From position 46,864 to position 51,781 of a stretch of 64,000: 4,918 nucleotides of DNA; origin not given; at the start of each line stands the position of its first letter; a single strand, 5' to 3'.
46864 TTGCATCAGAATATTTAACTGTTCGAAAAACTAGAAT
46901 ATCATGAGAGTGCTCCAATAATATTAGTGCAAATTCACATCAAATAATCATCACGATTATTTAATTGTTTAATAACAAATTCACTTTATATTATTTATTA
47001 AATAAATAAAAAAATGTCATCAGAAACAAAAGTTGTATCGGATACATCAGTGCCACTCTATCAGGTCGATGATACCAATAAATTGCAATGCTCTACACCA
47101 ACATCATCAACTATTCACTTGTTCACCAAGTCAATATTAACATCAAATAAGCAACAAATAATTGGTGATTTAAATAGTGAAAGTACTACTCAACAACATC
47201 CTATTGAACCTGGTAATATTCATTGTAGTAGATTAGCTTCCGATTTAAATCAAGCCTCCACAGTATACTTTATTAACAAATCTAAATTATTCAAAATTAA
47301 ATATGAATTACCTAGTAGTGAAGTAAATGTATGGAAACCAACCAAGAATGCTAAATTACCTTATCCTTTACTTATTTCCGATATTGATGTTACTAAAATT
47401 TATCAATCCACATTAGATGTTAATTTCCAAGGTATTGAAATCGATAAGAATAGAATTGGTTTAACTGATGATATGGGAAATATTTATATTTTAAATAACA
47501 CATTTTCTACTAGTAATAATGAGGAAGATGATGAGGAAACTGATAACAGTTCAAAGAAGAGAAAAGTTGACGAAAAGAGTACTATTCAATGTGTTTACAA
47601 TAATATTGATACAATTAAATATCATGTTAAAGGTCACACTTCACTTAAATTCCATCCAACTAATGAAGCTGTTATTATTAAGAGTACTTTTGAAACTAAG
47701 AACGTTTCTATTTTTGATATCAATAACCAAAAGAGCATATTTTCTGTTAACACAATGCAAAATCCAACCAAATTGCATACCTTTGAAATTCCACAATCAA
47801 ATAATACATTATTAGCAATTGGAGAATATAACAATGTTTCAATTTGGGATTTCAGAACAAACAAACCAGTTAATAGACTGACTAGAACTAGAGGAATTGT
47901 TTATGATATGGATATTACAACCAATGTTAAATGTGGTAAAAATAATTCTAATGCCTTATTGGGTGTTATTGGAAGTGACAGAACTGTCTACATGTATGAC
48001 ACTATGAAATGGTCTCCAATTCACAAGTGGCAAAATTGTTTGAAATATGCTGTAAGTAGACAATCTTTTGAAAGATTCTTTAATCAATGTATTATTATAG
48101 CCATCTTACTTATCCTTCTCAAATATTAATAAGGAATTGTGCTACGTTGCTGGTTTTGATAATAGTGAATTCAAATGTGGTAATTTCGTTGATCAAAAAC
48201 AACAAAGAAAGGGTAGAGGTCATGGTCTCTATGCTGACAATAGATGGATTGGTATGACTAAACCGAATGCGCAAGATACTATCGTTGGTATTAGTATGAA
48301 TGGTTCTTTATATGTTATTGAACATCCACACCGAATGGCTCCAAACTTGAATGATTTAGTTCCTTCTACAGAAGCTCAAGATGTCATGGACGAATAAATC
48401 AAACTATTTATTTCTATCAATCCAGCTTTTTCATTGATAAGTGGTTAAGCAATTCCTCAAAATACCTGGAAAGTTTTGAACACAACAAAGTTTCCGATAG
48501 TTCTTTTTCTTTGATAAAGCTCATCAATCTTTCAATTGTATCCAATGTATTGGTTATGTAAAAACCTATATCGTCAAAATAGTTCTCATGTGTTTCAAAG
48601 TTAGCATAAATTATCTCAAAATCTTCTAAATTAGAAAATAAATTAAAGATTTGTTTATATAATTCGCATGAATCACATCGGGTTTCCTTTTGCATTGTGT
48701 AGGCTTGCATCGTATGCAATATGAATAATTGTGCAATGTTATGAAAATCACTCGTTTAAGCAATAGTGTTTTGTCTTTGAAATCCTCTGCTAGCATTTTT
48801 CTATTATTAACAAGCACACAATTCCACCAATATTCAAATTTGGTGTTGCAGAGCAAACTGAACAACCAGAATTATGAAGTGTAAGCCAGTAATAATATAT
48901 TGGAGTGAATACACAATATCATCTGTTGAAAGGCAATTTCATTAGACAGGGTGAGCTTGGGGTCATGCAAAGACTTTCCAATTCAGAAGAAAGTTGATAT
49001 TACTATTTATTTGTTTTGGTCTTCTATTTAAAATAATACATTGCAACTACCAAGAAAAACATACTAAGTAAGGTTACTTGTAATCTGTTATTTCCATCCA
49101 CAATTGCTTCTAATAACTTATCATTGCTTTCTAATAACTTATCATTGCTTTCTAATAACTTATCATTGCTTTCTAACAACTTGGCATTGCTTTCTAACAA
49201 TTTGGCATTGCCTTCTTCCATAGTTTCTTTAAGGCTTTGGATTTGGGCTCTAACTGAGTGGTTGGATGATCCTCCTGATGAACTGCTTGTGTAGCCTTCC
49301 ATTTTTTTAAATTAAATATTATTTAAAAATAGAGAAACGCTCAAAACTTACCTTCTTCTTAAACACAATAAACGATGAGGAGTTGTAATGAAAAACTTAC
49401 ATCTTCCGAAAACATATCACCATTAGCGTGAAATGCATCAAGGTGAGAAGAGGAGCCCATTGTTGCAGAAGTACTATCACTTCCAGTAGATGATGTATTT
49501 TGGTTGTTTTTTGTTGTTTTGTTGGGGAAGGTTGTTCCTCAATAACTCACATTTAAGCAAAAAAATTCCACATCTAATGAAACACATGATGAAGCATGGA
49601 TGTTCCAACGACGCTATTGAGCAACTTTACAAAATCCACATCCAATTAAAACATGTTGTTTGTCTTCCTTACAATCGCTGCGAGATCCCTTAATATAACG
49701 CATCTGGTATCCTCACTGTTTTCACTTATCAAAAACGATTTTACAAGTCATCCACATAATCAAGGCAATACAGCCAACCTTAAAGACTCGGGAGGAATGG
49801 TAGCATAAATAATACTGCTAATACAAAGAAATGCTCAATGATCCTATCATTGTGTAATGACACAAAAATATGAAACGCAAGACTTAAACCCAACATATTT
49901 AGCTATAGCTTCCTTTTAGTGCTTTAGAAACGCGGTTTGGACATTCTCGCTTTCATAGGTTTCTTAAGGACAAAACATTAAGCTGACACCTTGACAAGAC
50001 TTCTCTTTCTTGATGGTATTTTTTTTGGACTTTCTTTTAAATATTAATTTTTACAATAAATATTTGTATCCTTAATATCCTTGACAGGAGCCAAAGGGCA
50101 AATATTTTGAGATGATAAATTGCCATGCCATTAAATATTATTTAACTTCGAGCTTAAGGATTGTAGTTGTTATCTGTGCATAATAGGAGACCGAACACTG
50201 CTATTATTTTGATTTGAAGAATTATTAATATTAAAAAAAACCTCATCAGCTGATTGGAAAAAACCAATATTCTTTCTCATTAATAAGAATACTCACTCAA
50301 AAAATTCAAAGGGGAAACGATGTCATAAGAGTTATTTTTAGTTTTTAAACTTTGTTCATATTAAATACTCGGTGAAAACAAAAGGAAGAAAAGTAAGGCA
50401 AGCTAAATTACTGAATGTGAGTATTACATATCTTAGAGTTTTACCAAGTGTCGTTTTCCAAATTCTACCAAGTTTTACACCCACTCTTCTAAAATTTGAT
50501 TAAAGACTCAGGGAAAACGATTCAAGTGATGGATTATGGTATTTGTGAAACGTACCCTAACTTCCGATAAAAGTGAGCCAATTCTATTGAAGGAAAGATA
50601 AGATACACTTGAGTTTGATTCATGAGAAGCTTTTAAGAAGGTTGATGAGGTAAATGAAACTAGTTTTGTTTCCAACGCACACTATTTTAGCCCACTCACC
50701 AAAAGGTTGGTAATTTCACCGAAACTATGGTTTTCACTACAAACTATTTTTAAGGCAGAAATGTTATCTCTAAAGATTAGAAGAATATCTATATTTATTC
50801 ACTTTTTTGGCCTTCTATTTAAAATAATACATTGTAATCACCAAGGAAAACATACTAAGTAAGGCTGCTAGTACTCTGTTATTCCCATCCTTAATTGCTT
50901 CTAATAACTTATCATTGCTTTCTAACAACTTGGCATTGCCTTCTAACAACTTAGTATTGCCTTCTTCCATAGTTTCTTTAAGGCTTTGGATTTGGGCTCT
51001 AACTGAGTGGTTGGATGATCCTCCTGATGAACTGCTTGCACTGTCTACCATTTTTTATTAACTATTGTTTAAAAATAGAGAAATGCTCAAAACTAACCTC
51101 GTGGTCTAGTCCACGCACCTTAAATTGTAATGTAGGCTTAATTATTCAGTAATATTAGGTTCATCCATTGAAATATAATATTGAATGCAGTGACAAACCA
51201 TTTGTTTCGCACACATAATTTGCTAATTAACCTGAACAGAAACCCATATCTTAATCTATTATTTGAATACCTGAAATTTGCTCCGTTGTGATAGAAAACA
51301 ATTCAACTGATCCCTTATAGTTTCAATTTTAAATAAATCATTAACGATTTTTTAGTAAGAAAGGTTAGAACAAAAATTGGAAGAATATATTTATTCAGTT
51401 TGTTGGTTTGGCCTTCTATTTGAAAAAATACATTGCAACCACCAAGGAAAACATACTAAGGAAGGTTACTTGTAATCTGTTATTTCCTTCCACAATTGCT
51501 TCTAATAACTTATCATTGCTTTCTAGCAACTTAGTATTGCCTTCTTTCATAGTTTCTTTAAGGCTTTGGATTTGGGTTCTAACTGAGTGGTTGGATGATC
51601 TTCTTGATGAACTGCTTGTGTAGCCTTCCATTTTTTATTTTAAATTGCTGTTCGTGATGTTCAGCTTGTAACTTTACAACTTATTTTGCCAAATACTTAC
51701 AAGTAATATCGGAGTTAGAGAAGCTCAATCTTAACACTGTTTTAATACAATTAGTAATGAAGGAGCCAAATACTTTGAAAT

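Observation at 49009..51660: Tandem family of three tiny tail-anchored-protein genes that differ in copy number of a 21-nt coding minisatellite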

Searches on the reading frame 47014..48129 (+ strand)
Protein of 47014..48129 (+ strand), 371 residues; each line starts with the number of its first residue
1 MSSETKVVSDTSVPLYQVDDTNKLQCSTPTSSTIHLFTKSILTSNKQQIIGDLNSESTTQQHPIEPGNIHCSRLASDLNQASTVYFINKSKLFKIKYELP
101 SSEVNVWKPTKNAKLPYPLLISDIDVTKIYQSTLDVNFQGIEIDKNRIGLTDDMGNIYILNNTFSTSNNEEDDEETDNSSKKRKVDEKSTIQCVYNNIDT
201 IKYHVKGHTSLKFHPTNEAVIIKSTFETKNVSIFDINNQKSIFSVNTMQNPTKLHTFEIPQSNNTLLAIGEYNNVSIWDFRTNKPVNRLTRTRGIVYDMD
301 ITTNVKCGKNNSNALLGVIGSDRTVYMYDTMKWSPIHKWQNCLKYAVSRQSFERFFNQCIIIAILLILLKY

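Call 36: search_protein_families(library=pfam, proteins=[window:47014-48129:+], max_evalue=0.01)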
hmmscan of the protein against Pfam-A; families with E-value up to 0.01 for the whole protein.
window:47014-48129:+ (371 aa): 6 families
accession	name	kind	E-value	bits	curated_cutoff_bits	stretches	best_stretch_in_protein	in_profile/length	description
PF24814.1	WD40_Prp19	-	1.3e-08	34.7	320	1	196-342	82-218/281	Prp19 WD40 domain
PF25174.1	Beta-prop_THOC3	-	2.2e-07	30.6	305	1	200-338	41-166/272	THOC3 beta-propeller domain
PF25173.1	Beta-prop_WDR3_1st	-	5.4e-05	23.4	154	1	201-304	67-166/184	WDR3 first beta-propeller domain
PF24807.1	WD40_CDC20-Fz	-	5.8e-05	23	200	1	204-340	50-174/292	CDC20/Fizzy WD40 domain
PF24796.1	WDR55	-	6.9e-05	22.5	200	1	196-305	44-149/296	WDR55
PF24817.1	WD40_WDHD1_1st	-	0.0033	17.1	109.9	1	188-292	163-263/291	WDHD1 first WD40 domain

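Call 37: find_homologous_proteins(query=window:47014-48129:+, max_evalue=0.00001)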
Query window:47014-48129:+ (371 aa): 5 proteins with E <= 0.00001 among 1576 candidates.
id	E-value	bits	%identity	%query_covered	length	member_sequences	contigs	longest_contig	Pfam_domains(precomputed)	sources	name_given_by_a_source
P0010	1.5e-228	776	96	98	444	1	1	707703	PF25174.2,PF24814.2,PF23381.2,PF24807.2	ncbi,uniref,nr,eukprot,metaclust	ncbi:predicted protein [Naegleria gruberi]|uniref:Predicted protein n=1 Tax=Naegleria gruberi TaxID=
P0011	1.0e-114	402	56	89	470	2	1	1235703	PF25174.2,PF24814.2,PF23381.2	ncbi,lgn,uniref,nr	ncbi:hypothetical protein FDP41_000471 [Naegleria fowleri]|uniref:Guanine nucleotide-binding protein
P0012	4.1e-105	370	51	93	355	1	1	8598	PF25174.2,PF24814.2,PF25173.2,PF24807.2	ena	-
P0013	1.5e-97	345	50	95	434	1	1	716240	PF25174.2,PF24814.2,PF23381.2,PF25173.2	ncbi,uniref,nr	ncbi:hypothetical protein C9374_001975 [Naegleria lovaniensis]|uniref:Guanine nucleotide-binding pro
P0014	6.3e-58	215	43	80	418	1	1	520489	-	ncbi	ncbi:hypothetical protein ABK040_006161 [Willaertia magna]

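Call 38: find_encoding_contigs(protein=P0011, flank=10000, max_places=2)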
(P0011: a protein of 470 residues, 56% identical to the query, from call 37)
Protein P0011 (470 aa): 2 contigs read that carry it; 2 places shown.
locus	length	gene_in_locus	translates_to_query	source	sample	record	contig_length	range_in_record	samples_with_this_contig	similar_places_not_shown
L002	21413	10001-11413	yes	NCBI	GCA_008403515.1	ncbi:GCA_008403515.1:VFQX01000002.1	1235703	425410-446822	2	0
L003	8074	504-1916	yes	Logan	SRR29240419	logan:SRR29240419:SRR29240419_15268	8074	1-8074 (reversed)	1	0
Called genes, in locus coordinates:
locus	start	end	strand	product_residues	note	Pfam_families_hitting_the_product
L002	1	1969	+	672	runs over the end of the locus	PF26038:Dimer_MINDY4_N, PF13898:MINDY-3_4_CD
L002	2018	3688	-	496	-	-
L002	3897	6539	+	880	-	-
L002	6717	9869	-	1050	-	-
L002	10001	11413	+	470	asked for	PF24814:WD40_Prp19 (weak), PF23381:Beta-prop_IFT122_1st (faint), PF25174:Beta-prop_THOC3 (faint)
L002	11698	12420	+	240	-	PF27087:LRR_TMOD-LMOD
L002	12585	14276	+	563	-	PF10332:DUF2418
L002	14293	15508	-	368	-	PF16561:AMPK1_CBM, PF04739:AMPKBI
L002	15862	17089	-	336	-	PF00153:Mito_carr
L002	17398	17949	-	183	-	-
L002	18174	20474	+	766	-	PF16367:RRM_7 (faint), PF16842:RRM_occluded (faint), PF00076:RRM_1, PF14605:Nup35_RRM_2 (faint), PF24475:RBD_DEAH11 (faint), PF00076:RRM_1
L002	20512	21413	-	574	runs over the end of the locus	PF04097:Nic96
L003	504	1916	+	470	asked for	PF24814:WD40_Prp19 (weak), PF23381:Beta-prop_IFT122_1st (faint), PF25174:Beta-prop_THOC3 (faint)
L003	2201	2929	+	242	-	PF27087:LRR_TMOD-LMOD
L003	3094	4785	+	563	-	PF10332:DUF2418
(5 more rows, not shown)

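Call 39: find_encoding_contigs(protein=P0013, flank=10000, max_places=2)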
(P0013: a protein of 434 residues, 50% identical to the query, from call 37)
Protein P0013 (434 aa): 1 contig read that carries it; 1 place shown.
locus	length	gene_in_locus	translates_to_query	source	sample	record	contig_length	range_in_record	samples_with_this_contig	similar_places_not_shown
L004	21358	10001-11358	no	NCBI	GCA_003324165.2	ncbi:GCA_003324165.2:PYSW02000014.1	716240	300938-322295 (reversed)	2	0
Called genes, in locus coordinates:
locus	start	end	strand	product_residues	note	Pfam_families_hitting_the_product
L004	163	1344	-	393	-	PF25173:Beta-prop_WDR3_1st (faint)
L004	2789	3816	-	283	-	PF04757:Pex2_Pex12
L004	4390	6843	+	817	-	-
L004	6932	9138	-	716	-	-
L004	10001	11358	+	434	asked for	PF23381:Beta-prop_IFT122_1st (faint), PF25173:Beta-prop_WDR3_1st (faint), PF24814:WD40_Prp19 (weak), PF25174:Beta-prop_THOC3 (faint)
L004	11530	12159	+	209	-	PF27087:LRR_TMOD-LMOD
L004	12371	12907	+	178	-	-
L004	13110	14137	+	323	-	PF10332:DUF2418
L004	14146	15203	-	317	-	PF16561:AMPK1_CBM, PF04739:AMPKBI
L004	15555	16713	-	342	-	PF00153:Mito_carr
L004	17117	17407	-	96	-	-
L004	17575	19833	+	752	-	PF00076:RRM_1, PF16842:RRM_occluded (faint), PF14605:Nup35_RRM_2 (faint), PF24475:RBD_DEAH11 (faint), PF00076:RRM_1 (weak)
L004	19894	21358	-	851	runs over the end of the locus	PF04097:Nic96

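Call 40: find_encoding_contigs(protein=P0012, flank=10000, max_places=2)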
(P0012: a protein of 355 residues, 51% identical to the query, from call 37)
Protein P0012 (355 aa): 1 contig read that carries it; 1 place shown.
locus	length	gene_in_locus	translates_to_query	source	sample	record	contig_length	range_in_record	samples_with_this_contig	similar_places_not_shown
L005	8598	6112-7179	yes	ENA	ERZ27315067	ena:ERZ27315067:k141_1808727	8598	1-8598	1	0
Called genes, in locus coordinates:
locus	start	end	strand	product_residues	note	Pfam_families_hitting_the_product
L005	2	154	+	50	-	?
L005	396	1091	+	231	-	-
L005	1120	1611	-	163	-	PF13920:zf-C3HC4_3 (weak)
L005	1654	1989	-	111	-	PF09409:PUB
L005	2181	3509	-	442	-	PF13898:MINDY-3_4_CD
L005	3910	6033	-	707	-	-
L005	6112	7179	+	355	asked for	PF24807:WD40_CDC20-Fz (faint), PF24814:WD40_Prp19 (weak), PF25173:Beta-prop_WDR3_1st (weak), PF25174:Beta-prop_THOC3 (faint)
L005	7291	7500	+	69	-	-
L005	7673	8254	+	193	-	PF27087:LRR_TMOD-LMOD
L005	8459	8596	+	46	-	?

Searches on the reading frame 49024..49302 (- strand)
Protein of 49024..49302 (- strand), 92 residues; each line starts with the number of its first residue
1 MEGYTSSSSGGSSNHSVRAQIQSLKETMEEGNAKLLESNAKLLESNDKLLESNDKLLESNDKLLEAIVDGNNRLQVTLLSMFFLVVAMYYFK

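Call 7: search_protein_families(library=pfam, proteins=[window:49024-49302:-], max_evalue=1)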
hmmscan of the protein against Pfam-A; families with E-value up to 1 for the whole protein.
window:49024-49302:- (92 aa): 8 families
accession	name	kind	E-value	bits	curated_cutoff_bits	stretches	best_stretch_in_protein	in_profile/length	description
PF25464.1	DUF7900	-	0.0027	18.7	27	1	16-69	35-87/97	Domain of unknown function (DUF7900)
PF05639.16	Pup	-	0.0034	18.7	27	1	10-60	4-55/69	Pup-like protein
PF21924.1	XRCC4_CC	-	0.0098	16.4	27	1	35-86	14-68/78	XRCC4 coiled-coil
PF14612.12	Ino80_Iec3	-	0.017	15.6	27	1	36-77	18-59/70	IEC3 subunit of the Ino80 complex, chromatin re-modelling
PF20651.3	EXOC6_Sec15_N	-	0.017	15.5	27.2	1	15-76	32-89/170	Exocyst complex component EXOC6/Sec15, N-terminal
PF12137.13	RapA_C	-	0.089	12.2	26.8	1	17-52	65-100/360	RNA polymerase recycling family C-terminal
PF14662.11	KASH_CCD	-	0.13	12.7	43.3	0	13-42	16-48/191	Coiled-coil region of CCDC155 or KASH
PF00957.27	Synaptobrevin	-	0.37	11.1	26.4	1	15-87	6-81/89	Synaptobrevin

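Call 8: find_homologous_proteins(query=window:49024-49302:-, max_evalue=0.01)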
Query window:49024-49302:-: 3388 candidates shared short words with the query, none scored E <= 0.01.
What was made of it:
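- Tried and rejected: The word-indexed search with c1 found nothing, not even itself (call 8).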

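Call 12: find_encoding_contigs(protein=window:49024-49302:-, flank=5000, max_places=5)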
Protein window:49024-49302:- (92 aa): no gene with exactly this product is on record in the collection.

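Call 31: search_protein_representatives(alignment_id=A2)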
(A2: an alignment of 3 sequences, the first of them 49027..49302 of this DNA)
Query: 3 sequences, 78 profile positions. Proteins with E-value up to 0.001 (for the whole library): 4; up to 1e-10: 0; up to 1e-30: 0. The best 4 are listed.
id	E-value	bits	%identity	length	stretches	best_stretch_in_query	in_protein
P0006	4.4e-07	46.2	-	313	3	27-58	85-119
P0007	3.4e-04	37.0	-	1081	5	20-46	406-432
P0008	4.7e-04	36.5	-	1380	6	7-35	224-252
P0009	7.8e-04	35.8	-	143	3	18-52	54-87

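Call 33: predict_structure(alignment_id=A2)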
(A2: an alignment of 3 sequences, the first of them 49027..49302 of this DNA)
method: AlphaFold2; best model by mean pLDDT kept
length: 92 residues; sequences in the alignment: 3
mean_pLDDT: 86.2   pTM: 0.46
mean pLDDT of the five models: 86.2, 85.7, 84.8, 84.2, 76.5
residues with pLDDT >= 90: 68; 70-90: 8; 50-70: 12; < 50: 4
segments of 3 or more residues with pLDDT < 50: 1-3
pLDDT, mean of each block of 10 residues (from residue 1): 50 69 92 95 96 95 95 94 92 70
secondary structure, 60 per line:
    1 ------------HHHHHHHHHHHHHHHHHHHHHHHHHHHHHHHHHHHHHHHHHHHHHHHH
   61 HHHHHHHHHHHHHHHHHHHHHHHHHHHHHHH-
elements in order: H13-91
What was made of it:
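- On Canonical coiled coil: AF2 predicts a single helix (call 33).
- Structure: AlphaFold2 gives one helix over residues 13-91, mean pLDDT 86 (call 33).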

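Call 34: find_related_loci(query=A2, collection=metagenome_contigs, flank=5000)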
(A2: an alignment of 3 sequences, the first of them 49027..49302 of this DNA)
Query A2 (92 aa) in metagenome_contigs; peptide patterns used: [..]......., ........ (x = any residue, [..] = any of these).
400 stretches matched a pattern, but none encodes a relative of the query by tblastn (E <= 1e-3).

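Call 35: find_related_loci(query=A2, collection=viral_contigs, flank=5000)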
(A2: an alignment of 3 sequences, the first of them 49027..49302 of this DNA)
Query A2 (92 aa) in viral_contigs; peptide patterns used: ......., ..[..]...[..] (x = any residue, [..] = any of these).
172 stretches matched a pattern, but none encodes a relative of the query by tblastn (E <= 1e-3).
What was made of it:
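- Tried and rejected: The metagenome and viral contig scans found nothing (calls 34, 35).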

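Call 46: search_solved_structures(query=A2, max_evalue=10)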
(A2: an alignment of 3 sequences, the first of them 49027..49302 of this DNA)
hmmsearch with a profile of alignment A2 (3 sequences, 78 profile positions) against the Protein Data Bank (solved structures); distinct sequences matched with E-value up to 10: 12.
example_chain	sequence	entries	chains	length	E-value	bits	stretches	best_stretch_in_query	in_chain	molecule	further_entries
5cwo_A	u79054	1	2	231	0.00063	23.3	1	17-51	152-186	Designed helical repeat protein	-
8ub3_A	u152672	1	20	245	0.0091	19.5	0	38-74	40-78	DpHF7 filament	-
6w3d_A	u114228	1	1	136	0.77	13.4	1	5-67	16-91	Rd1NTF2_05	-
7rmx_A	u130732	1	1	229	1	13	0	31-74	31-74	Tunable symmetric protein, D_3_212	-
9e78_2b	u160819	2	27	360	1.2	12.7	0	20-62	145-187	DMIP15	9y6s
8xyv_A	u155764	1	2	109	1.3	12.7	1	25-55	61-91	De novo designed protein 0705-5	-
9lfx_B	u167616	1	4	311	1.7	12.2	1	21-61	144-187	Cell division protein FtsZ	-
8uao_A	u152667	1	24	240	1.8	12.2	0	41-74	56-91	DpHF18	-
8fbi_A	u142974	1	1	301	4.6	10.9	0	17-41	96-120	KWOCA_39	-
9k7y_A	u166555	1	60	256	4.8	10.8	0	17-59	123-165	Cage-i53-Zn1-HEHE-14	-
6nz3_A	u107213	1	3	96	5.6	10.6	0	27-60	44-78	Design construct XAA_GGHN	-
9dze_A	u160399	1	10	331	5.8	10.6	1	16-67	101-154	pD5-14 A component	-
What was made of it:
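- Tried and rejected: PDB sequence search returned only designed helical repeat proteins (call 46).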

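Call 47: search_protein_families(library=pfam, proteins=[P0006, P0009], max_evalue=0.01)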
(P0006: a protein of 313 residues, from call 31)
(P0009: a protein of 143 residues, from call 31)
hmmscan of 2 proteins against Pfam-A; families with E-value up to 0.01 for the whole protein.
P0006 (313 aa): 14 families
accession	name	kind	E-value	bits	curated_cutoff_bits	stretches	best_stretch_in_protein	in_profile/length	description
PF14662.11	KASH_CCD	-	5.1e-05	23.8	43.3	1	32-153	18-139/191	Coiled-coil region of CCDC155 or KASH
PF00804.31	Syntaxin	-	6.2e-05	23.3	26.7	1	119-185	5-71/157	Syntaxin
PF07200.18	Mod_r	-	9.7e-05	22.8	30.1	1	38-121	5-87/146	Modifier of rudimentary (Mod(r)) protein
PF16559.10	GIT_CC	-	0.00027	21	28.7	0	40-79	21-63/66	GIT coiled-coil Rho guanine nucleotide exchange factor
PF05176.20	ATP-synt_10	-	0.00057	19.7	22.3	0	95-156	34-95/256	ATP10 protein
PF10224.14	DUF2205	-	0.0011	19.5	26.7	0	86-126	14-54/75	Short coiled-coil protein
PF04136.21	COG3_N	-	0.0016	18.8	27.9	0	31-93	3-65/147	Conserved oligomeric Golgi complex subunit 3, N-terminal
PF17078.10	SHE3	-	0.0017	18.5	30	1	41-181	68-203/228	SWI5-dependent HO expression protein 3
PF14712.11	Snapin_Pallidin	-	0.0018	19.1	29.6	0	108-178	19-86/89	Snapin/Pallidin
PF10392.15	COG5_N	-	0.0018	18.9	31.2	0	124-172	73-121/132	Conserved oligomeric Golgi complex subunit 5, N-terminal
PF24991.2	Ig_NUP210_4th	-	0.0024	18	25.2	0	142-166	46-70/79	NUP210 forth Ig-like domain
PF06156.18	YabA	-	0.0026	18.8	30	0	92-164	5-74/103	Initiation control protein YabA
PF09728.14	Taxilin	-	0.0042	16.8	30.3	1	30-158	9-138/302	Myosin-like coiled-coil protein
PF07889.17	DUF1664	-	0.0058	17.1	34.6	0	112-184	48-120/124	Protein of unknown function (DUF1664)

P0009 (143 aa): 3 families
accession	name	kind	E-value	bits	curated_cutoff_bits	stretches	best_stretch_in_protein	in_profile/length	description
PF22116.1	DUF6944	-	2.8e-08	33.7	32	1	43-137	69-161/167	Family of unknown function (DUF6944)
PF01519.22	DUF16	-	7.8e-05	23.5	40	0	32-100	32-100/104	Protein of unknown function DUF16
PF15984.10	Collagen_mid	-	0.0022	18.3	31.1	0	34-122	25-107/198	Bacterial collagen, middle region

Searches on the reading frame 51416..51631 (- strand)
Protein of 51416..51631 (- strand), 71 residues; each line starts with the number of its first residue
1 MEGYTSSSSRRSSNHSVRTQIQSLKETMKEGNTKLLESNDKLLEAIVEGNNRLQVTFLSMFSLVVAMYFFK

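Call 7: search_protein_families(library=pfam, proteins=[window:51416-51631:-], max_evalue=1)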
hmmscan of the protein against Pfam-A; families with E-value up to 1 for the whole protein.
window:51416-51631:- (71 aa): 1 family
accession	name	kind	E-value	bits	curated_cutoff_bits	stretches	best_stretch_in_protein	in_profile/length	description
PF14612.12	Ino80_Iec3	-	0.022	15.3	27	1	30-57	33-60/70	IEC3 subunit of the Ino80 complex, chromatin re-modelling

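Call 60: find_encoding_contigs(protein=window:51416-51631:-, flank=3000, max_places=4)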
Protein window:51416-51631:- (71 aa): no gene with exactly this product is on record in the collection.
